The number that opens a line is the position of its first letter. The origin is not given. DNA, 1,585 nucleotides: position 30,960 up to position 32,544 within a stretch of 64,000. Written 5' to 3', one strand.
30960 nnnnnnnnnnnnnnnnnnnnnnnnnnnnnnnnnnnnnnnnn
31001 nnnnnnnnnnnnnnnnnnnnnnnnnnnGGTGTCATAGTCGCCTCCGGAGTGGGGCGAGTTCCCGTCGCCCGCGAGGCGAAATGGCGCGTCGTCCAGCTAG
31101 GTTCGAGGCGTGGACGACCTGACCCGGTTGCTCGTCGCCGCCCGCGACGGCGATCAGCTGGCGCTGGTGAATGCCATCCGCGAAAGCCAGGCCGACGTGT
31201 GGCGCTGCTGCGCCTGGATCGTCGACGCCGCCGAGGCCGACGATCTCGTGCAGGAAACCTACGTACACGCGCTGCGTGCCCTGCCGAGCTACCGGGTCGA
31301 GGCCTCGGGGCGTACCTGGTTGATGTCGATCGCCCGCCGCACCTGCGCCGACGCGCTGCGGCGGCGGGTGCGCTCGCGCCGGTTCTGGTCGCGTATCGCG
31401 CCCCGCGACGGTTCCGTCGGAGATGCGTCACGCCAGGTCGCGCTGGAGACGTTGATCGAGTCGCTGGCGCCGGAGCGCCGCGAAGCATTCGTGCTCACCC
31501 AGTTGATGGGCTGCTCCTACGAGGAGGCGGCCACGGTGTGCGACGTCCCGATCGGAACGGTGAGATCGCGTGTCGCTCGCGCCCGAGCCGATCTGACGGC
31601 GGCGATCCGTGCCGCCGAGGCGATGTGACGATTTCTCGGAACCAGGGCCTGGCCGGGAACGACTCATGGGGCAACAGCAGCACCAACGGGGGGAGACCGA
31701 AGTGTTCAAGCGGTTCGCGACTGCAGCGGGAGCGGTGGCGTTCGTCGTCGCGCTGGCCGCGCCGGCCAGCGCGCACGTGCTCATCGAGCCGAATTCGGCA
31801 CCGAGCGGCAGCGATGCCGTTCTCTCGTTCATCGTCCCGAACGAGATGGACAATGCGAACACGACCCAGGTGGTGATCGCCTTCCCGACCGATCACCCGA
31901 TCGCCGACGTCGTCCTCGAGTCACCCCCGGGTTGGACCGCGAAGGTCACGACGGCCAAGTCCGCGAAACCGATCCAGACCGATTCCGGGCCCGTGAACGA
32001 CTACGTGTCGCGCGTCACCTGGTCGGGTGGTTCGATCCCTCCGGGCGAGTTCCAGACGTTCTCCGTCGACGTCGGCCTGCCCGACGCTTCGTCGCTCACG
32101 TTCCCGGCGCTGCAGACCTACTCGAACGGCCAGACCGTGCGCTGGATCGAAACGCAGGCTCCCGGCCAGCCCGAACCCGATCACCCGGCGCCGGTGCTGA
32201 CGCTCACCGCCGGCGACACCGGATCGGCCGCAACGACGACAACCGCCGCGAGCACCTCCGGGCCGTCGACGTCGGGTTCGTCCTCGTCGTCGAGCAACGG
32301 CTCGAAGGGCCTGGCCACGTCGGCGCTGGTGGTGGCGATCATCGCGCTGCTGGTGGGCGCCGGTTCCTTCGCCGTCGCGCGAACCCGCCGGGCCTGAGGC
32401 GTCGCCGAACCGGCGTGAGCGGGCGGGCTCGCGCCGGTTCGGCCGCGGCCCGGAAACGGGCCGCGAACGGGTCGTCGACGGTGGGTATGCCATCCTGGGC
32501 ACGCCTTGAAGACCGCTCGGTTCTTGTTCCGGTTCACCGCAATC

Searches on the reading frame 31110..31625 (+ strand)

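Call 8: search_protein_families(library=pfam, proteins=[window:31110-31625:+], max_evalue=0.001)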
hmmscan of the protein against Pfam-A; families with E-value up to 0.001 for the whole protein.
window:31110-31625:+ (172 aa): 5 families
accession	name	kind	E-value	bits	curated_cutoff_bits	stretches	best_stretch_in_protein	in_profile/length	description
PF08281.18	Sigma70_r4_2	-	8.5e-17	61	25.7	1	110-162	2-54/54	Sigma-70, region 4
PF04542.20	Sigma70_r2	-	1.3e-13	50.9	24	1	29-88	8-70/71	Sigma-70 region 2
PF04545.22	Sigma70_r4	-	2.5e-06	27.3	24.1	1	116-161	2-47/50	Sigma-70, region 4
PF22233.2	PhyR_sigma-like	-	4.6e-05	23.6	27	1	117-162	2-47/50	Response regulator PhyR, sigma-like domain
PF07638.17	Sigma70_ECF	-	0.00038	20.9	21.1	0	42-166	48-183/185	ECF sigma factor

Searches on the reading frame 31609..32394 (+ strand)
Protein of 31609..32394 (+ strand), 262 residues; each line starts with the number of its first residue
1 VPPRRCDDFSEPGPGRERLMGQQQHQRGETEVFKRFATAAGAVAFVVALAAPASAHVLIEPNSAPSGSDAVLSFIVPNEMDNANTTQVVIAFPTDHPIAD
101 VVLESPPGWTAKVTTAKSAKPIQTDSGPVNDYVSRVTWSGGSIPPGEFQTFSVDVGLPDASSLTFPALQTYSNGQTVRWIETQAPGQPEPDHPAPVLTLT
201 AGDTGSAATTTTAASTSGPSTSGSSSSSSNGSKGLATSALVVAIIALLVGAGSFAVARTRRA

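Call 8: search_protein_families(library=pfam, proteins=[window:31609-32394:+], max_evalue=0.001)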
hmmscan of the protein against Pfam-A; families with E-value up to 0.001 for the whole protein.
window:31609-32394:+ (262 aa): 1 family
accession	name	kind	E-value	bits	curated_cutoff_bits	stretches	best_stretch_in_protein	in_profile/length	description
PF07987.16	DUF1775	-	2.2e-44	151.8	25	1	56-199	1-146/146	Domain of unkown function (DUF1775)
